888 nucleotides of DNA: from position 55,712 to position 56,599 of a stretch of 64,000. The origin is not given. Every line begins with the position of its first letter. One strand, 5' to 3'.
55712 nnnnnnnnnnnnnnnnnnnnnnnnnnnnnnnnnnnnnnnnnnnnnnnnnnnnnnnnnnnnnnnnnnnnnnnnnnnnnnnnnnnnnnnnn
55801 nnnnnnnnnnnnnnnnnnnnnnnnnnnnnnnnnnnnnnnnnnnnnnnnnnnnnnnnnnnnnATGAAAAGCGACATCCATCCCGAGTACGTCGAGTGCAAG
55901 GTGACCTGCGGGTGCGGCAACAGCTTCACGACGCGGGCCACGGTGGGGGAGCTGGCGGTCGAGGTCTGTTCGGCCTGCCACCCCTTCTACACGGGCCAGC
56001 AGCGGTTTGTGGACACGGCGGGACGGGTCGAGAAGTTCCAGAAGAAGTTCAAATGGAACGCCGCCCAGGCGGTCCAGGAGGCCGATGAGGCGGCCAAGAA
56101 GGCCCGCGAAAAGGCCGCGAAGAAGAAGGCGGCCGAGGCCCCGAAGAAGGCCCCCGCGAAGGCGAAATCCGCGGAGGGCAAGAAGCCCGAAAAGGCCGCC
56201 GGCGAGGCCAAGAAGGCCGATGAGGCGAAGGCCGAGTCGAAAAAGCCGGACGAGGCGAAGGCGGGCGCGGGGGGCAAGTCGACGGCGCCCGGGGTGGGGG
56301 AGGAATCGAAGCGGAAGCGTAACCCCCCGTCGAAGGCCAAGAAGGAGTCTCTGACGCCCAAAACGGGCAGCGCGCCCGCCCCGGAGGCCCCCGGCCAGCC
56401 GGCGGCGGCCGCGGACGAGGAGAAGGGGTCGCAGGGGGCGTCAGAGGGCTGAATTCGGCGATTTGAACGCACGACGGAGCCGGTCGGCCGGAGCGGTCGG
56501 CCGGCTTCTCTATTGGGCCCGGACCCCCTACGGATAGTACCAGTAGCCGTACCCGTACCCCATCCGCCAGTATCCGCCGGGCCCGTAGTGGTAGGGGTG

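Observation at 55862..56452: Ribosomal protein L31 fused to a long Lys/Ala-rich histone-H1-like tail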

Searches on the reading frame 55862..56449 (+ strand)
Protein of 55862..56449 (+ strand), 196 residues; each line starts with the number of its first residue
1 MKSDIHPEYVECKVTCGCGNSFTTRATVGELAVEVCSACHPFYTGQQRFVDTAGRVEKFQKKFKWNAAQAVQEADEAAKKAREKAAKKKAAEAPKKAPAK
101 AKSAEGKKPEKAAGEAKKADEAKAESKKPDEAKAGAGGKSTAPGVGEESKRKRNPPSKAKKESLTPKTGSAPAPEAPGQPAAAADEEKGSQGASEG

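Call 3: search_protein_families(library=pfam, proteins=[window:55862-56449:+], max_evalue=1)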
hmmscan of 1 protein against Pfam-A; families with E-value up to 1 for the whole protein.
window:55862-56449:+ (196 aa): 4 families
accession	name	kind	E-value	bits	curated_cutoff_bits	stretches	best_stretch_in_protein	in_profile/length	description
PF01197.23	Ribosomal_L31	-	5.3e-32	110.3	27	1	1-64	1-65/65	Ribosomal protein L31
PF04641.18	Rtf2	-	0.22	11.2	27.4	1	16-130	130-242/258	Rtf2 RING-finger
PF04086.19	SRP-alpha_N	-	0.49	10.6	25.4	1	51-182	84-230/301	Signal recognition particle, alpha subunit, N-terminal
PF09731.14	Mitofilin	-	0.8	9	27.4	1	54-173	99-219/614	Mitochondrial inner membrane protein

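Call 4: search_protein_families(library=ncbifam, proteins=[window:55862-56449:+], max_evalue=1)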
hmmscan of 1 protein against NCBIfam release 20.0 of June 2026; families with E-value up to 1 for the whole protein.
window:55862-56449:+ (196 aa): 5 families
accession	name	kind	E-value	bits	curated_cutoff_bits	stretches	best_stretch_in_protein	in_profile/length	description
NF000612.0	PRK00019.1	equivalog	2e-31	107.4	70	1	1-68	1-70/72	50S ribosomal protein L31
TIGR00105.1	L31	equivalog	4.3e-31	106.8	38.35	1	1-64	1-66/68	50S ribosomal protein L31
NF001809.0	PRK00528.1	equivalog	5e-20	71.4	70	1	1-65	1-70/75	50S ribosomal protein L31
NF002462.1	PRK01678.1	exception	2.5e-15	56.4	86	1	31-64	46-79/80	type B 50S ribosomal protein L31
NF005846.3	PRK07764.1-6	equivalog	0.31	10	625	1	54-186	404-542/628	DNA polymerase III subunit gamma and tau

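Call 6: find_homologous_proteins(query=window:55862-56449:+, max_evalue=0.00001)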
Query window:55862-56449:+ (196 aa): 2570 proteins with E <= 0.00001 among 8000 candidates; the best 120 are listed.
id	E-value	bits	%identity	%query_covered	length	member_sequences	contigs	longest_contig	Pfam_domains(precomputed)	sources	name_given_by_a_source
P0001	2.0e-113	395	100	100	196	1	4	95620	PF01197.24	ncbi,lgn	-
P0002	5.8e-46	175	67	32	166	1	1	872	PF01197.24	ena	-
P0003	1.9e-41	160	80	42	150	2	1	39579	PF01197.24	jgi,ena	-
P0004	9.7e-39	151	83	42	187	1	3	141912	PF01197.24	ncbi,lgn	-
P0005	1.3e-37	148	84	38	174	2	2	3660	PF01197.24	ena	-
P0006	2.6e-37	147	74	41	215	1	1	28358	PF01197.24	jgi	jgi:large subunit ribosomal protein L31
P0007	2.8e-37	147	66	50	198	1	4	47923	PF01197.24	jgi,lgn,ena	-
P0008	5.0e-37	146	76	36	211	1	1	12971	PF01197.24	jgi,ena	-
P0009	7.4e-37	145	83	37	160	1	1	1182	PF01197.24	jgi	jgi:large subunit ribosomal protein L31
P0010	1.7e-36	144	84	38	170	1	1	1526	PF01197.24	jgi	jgi:large subunit ribosomal protein L31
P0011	2.1e-36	144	75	35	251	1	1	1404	PF01197.24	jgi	jgi:large subunit ribosomal protein L31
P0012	3.6e-36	143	80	41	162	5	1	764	PF01197.24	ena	-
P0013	4.7e-36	143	51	90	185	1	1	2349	PF01197.24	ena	-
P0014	6.3e-36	142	84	38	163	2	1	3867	PF01197.24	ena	-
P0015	7.0e-36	142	84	34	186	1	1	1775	PF01197.24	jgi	-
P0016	1.2e-35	141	84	38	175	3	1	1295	PF01197.24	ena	-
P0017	1.7e-35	141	85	34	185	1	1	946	PF01197.24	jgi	-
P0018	2.5e-35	140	65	60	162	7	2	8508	PF01197.24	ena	-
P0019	2.6e-35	140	80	36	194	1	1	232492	PF01197.24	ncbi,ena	-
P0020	2.8e-35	140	70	51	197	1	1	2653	PF01197.24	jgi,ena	-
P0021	2.9e-35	140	69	51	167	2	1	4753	PF01197.24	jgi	jgi:large subunit ribosomal protein L31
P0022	5.8e-35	139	85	34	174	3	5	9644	PF01197.24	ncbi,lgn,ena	ncbi:MAG: 50S ribosomal protein L31 [Phycisphaerae bacterium]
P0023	6.0e-35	139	79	39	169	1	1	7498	PF01197.24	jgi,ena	-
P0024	7.0e-35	139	75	36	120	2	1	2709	PF01197.24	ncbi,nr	ncbi:MAG TPA: 50S ribosomal protein L31, partial [Phycisphaerae bacterium]|nr:50S ribosomal protein 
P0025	7.1e-35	139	77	35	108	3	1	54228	PF01197.24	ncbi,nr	ncbi:MAG: 50S ribosomal protein L31, partial [Planctomycetes bacterium]|nr:50S ribosomal protein L31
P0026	7.3e-35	139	66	56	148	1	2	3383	PF01197.24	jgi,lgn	-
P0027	9.4e-35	138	85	34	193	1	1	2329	PF01197.24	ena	-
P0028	9.7e-35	138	76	44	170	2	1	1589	PF01197.24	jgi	-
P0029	4.4e-34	136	74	44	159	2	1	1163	PF01197.24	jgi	-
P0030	4.6e-34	136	74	41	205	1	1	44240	PF01197.24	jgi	jgi:large subunit ribosomal protein L31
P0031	8.1e-34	135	76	44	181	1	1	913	PF01197.24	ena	-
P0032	9.1e-34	135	67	46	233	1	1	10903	PF01197.24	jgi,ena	-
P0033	9.2e-34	135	71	48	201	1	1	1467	PF01197.24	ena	-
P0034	1.6e-33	134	63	57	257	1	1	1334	PF01197.24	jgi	jgi:large subunit ribosomal protein L31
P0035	2.1e-33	134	68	50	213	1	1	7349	PF01197.24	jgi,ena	-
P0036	4.2e-33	133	78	34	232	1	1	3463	PF01197.24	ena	-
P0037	9.6e-33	132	75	34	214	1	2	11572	PF01197.24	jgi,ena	-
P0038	1.1e-32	132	66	50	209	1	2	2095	PF01197.24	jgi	jgi:large subunit ribosomal protein L31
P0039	1.2e-32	132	42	91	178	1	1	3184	PF01197.24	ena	-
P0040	1.5e-32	131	56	58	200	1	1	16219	PF01197.24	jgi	jgi:large subunit ribosomal protein L31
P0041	1.6e-32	131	77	36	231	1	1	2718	PF01197.24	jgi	jgi:large subunit ribosomal protein L31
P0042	1.7e-32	131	69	47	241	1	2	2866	PF01197.24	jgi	-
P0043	1.8e-32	131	77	38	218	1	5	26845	PF01197.24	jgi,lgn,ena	jgi:large subunit ribosomal protein L31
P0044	1.9e-32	131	69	47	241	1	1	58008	PF01197.24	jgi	-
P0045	2.0e-32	131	75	36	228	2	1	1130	PF01197.24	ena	-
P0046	3.5e-32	130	76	38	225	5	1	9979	PF01197.24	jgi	jgi:large subunit ribosomal protein L31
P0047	4.3e-32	130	54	65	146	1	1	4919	PF01197.24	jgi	-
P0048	4.5e-32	130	69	46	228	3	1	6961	PF01197.24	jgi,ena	-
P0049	7.9e-32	129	77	36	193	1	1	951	PF01197.24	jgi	jgi:large subunit ribosomal protein L31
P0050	1.8e-31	128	53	68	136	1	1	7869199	PF01197.24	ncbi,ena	-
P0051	2.8e-31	127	78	32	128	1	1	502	PF01197.24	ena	-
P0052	4.2e-31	127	-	-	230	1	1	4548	PF01197.24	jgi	jgi:large subunit ribosomal protein L31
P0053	5.6e-31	126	69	47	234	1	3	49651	PF01197.24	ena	-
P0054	6.4e-31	126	69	47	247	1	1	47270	PF01197.24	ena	-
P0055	6.6e-31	126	78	34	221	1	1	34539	PF01197.24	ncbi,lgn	ncbi:MAG: 50S ribosomal protein L31 [Phycisphaerae bacterium]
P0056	7.5e-31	126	70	32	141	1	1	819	PF01197.24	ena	-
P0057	7.6e-31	126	79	32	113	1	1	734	PF01197.24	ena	-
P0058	1.0e-30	125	77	38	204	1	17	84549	PF01197.24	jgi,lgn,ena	jgi:large subunit ribosomal protein L31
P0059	1.8e-30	125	68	32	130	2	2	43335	PF01197.24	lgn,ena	-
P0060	2.4e-30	124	69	45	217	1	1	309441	PF01197.24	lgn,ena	-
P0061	2.6e-30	124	69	36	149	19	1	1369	PF01197.24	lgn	-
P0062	3.0e-30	124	67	40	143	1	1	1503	PF01197.24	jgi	jgi:large subunit ribosomal protein L31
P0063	3.0e-30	124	63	45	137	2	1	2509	PF01197.24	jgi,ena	-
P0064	3.1e-30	124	70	36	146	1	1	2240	PF01197.24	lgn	-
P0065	3.5e-30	124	78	32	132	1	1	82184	PF01197.24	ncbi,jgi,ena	-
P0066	5.0e-30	123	80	33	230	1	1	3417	PF01197.24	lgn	-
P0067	5.1e-30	123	75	39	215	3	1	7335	PF01197.24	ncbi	-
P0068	5.5e-30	123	58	53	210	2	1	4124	PF01197.24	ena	-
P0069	6.2e-30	123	72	37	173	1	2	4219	PF01197.24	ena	-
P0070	6.9e-30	123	66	36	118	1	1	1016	PF01197.24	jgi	jgi:large subunit ribosomal protein L31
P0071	7.9e-30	122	58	49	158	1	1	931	PF01197.24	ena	-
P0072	7.9e-30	122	67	36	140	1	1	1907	PF01197.24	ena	-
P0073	1.0e-29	122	70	39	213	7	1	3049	PF01197.24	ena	-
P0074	1.0e-29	122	80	33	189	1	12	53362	PF01197.24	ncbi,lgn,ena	-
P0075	1.1e-29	122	71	41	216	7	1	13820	PF01197.24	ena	-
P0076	1.1e-29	122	75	33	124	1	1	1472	PF01197.24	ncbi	-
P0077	1.2e-29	122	68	41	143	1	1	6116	PF01197.24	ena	-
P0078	1.2e-29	122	66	36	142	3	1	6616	PF01197.24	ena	-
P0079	1.3e-29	122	73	34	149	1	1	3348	PF01197.24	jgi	jgi:large subunit ribosomal protein L31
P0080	1.9e-29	121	71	34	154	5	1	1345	PF01197.24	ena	-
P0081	2.2e-29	121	65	32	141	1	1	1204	PF01197.24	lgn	-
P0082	2.5e-29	121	58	51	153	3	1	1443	PF01197.24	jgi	jgi:large subunit ribosomal protein L31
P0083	2.7e-29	121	51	71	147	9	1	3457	PF01197.24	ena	-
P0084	2.7e-29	121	68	38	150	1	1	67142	PF01197.24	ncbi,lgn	-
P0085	3.1e-29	120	68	32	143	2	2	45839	PF01197.24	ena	-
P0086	3.1e-29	120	73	34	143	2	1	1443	PF01197.24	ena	-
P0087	3.1e-29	120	60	53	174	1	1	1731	PF01197.24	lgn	-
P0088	3.3e-29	120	60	57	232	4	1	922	PF01197.24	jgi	-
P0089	3.4e-29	120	66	37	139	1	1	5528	PF01197.24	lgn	-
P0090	3.7e-29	120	67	32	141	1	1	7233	PF01197.24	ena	-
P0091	4.0e-29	120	66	37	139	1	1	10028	PF01197.24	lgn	-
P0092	4.5e-29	120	67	32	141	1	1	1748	PF01197.24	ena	-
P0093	4.5e-29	120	67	32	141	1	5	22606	PF01197.24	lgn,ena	-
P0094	4.8e-29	120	67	32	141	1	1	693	PF01197.24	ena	-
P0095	5.3e-29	120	67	32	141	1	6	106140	PF01197.24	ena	-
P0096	5.3e-29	120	66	50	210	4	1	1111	PF01197.24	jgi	jgi:large subunit ribosomal protein L31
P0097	5.4e-29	120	67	32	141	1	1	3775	PF01197.24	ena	-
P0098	5.7e-29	120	67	32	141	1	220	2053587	PF01197.24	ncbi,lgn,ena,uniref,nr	ncbi:50S ribosomal protein L31 [Collinsella bouchesdurhonensis]|uniref:50S ribosomal protein L31 n=1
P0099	5.7e-29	120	67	32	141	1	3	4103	PF01197.24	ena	-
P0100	6.2e-29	119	67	32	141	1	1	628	PF01197.24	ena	-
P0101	6.2e-29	119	66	37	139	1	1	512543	PF01197.24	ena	-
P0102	6.3e-29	119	67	32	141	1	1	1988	PF01197.24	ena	-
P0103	6.4e-29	119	65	32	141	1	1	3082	PF01197.24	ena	-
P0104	6.5e-29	119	67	32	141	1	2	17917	PF01197.24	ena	-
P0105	6.5e-29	119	52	54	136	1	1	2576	PF01197.24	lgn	-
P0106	6.6e-29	119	67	32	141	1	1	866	PF01197.24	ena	-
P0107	6.9e-29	119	67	32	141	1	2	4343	PF01197.24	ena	-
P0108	7.0e-29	119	67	32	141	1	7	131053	PF01197.24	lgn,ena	-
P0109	7.1e-29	119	67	32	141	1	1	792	PF01197.24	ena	-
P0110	7.5e-29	119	58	44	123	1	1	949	PF01197.24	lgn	-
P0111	7.8e-29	119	70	32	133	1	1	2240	PF01197.24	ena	-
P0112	7.8e-29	119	67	32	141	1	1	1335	PF01197.24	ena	-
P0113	8.0e-29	119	66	37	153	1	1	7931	PF01197.24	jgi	jgi:large subunit ribosomal protein L31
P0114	8.0e-29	119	67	32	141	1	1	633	PF01197.24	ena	-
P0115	8.4e-29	119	67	32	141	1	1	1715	PF01197.24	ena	-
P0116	8.6e-29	119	70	32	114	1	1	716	PF01197.24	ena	-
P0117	9.1e-29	119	62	44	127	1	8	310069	PF01197.24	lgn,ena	-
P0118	9.2e-29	119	67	32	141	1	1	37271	PF01197.24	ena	-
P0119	9.3e-29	119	67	32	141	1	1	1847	PF01197.24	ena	-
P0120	9.7e-29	119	56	44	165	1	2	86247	PF01197.24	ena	-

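Call 7: find_related_loci(query=window:55862-56449:+, collection=genome_contigs, flank=4000)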
Query window:55862-56449:+ (196 aa) in genome_contigs; peptide patterns used: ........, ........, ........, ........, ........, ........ (x = any residue, [..] = any of these).
477 stretches matched a pattern; 88 encode a relative of the query (tblastn E <= 1e-3); the best 80 are kept; 80 distinct loci.
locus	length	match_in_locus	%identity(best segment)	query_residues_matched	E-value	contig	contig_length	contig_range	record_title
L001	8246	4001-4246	83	1-82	2e-46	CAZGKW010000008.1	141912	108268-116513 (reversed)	MAG TPA_asm: uncultured Anaerolineales bacterium isolate binchicken_co17_275 genome assembly, contig: NODE_297_length_14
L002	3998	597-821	83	1-75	1e-42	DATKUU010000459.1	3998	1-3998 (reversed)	MAG TPA_asm: Phycisphaerae bacterium isolate SMAG_U14115 k141_936979, whole genome shotgun sequence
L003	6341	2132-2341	71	1-70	2e-34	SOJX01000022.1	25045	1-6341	MAG: Planctomycetota bacterium isolate E44_bin39 NODE_565_length_25045_cov_8.379072, whole genome shotgun sequence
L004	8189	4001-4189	75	1-63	1e-32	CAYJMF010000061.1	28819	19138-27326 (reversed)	MAG TPA_asm: uncultured Planctomycetota bacterium isolate ERP124720_co1_188 genome assembly, contig: NODE_2179_length_28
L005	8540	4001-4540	38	1-192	3e-32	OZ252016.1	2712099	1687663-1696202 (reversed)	MAG: Chloroflexota bacterium isolate c55ced2e-1ba6-4635-9983-d2261847e0b0 genome assembly, chromosome: 1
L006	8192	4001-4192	77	1-64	7e-32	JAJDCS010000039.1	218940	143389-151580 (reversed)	MAG: Phycisphaeraceae bacterium isolate OFTM12 OFTM12_38, whole genome shotgun sequence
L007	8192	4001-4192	73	1-64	2e-31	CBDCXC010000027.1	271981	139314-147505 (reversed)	MAG: Phycisphaeraceae bacterium isolate 5f5fa0a8-143a-4917-8ded-da447256ad14 genome assembly, contig: contig_27, whole g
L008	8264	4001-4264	58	1-79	2e-31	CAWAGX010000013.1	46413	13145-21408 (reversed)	MAG: uncultured Actinomycetes bacterium isolate MFD04944.bin.2.173 genome assembly, contig: contig_37151, whole genome s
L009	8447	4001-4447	40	1-145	6e-31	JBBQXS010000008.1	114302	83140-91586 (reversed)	MAG: Acidimicrobiia bacterium isolate Co_metawrap_2126 Cmw_2126_k141_21403503_length_114302_cov_13.9995, whole genome sh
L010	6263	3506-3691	71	1-62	6e-31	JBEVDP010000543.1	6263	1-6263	MAG: Acidimicrobiia bacterium isolate T2R1BO.metabat2.24 T2R1BO.metabat2.24_k133_22191635, whole genome shotgun sequence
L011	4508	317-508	72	1-64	3e-30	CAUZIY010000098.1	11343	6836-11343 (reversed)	MAG: Phycisphaerae bacterium isolate CB11b_Tmax.19 genome assembly, contig: Ga0310125_10001661, whole genome shotgun seq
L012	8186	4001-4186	71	1-62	1e-30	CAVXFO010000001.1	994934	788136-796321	MAG: uncultured Actinomycetes bacterium isolate MFD02416.bin.2.178 genome assembly, contig: contig_13371, whole genome s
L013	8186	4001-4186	71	1-62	7e-30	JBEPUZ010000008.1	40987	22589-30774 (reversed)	MAG: Actinomycetota bacterium isolate 22E.metabat2_refined.036 NODE_794_length_40987_cov_8.872227, whole genome shotgun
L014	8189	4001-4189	71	1-63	9e-30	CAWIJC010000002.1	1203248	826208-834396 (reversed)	MAG: uncultured Actinomycetes bacterium isolate MFD04944.bin.2.143 genome assembly, contig: contig_20251, whole genome s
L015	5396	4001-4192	72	1-64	6e-30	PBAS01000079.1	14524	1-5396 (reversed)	MAG: Phycisphaeraceae bacterium isolate SP4387 MHASMcontig_3271117, whole genome shotgun sequence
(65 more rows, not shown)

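Call 11: find_encoding_contigs(protein=P0001, flank=6000, max_places=4)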
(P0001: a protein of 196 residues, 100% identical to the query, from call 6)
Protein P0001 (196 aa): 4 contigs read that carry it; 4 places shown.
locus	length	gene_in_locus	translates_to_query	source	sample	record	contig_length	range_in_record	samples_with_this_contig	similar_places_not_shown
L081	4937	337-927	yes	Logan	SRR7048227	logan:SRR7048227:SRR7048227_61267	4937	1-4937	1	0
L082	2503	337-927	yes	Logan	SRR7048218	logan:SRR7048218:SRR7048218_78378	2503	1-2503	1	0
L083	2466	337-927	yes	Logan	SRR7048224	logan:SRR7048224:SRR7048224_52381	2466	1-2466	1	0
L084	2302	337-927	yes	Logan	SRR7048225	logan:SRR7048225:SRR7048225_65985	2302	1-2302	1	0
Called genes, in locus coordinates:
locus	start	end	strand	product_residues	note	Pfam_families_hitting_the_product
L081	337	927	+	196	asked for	PF01197:Ribosomal_L31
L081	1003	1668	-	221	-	-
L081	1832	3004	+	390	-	PF02670:DXP_reductoisom, PF08436:DXP_redisom_C, PF13288:DXPR_C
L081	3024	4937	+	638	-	?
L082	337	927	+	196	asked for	PF01197:Ribosomal_L31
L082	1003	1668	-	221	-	-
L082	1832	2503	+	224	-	?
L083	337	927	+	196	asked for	PF01197:Ribosomal_L31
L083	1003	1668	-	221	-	-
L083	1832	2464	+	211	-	?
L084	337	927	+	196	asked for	PF01197:Ribosomal_L31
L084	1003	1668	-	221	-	-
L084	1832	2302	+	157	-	?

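Call 18: list_cluster_members(proteins=[P0001, P0004, P0019, P0050, P0074, P0084, P0055, P0065, P0067, P0117])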
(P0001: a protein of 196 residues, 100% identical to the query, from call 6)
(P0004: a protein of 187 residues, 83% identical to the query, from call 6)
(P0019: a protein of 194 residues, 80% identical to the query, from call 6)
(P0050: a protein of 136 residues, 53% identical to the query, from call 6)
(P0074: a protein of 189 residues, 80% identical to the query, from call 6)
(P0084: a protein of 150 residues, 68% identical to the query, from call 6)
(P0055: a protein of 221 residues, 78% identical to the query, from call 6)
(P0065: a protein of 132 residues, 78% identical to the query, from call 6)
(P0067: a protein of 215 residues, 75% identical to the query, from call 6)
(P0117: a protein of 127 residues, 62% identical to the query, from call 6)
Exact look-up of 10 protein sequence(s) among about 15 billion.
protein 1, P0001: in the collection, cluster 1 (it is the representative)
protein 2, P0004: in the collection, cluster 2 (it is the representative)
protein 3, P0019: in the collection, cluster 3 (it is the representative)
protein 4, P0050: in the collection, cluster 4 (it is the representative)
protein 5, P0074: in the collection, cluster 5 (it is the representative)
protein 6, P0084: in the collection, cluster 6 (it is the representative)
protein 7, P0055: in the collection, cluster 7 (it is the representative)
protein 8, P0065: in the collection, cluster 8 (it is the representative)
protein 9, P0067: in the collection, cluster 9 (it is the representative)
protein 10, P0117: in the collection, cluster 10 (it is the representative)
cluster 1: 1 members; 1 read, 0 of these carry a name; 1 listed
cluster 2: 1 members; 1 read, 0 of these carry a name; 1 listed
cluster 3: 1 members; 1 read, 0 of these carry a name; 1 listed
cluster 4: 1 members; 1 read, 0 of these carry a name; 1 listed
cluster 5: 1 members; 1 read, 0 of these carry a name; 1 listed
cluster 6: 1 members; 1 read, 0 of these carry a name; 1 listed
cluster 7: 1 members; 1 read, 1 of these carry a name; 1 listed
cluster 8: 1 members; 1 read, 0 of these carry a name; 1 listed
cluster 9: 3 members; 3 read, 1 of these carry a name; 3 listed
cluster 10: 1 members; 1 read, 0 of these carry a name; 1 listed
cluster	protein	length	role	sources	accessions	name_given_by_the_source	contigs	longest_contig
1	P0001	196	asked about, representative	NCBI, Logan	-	-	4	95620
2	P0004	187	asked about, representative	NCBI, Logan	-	-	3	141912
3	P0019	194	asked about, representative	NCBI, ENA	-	-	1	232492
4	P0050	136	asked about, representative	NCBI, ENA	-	-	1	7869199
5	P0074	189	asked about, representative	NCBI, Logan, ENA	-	-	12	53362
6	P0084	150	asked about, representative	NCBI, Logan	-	-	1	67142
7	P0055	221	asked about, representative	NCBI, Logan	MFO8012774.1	MAG: 50S ribosomal protein L31 [Phycisphaerae bacterium]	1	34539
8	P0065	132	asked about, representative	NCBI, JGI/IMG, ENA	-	-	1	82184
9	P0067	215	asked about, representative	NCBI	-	-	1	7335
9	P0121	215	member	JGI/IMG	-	large subunit ribosomal protein L31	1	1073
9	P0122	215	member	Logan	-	-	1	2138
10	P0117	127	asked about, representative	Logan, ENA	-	-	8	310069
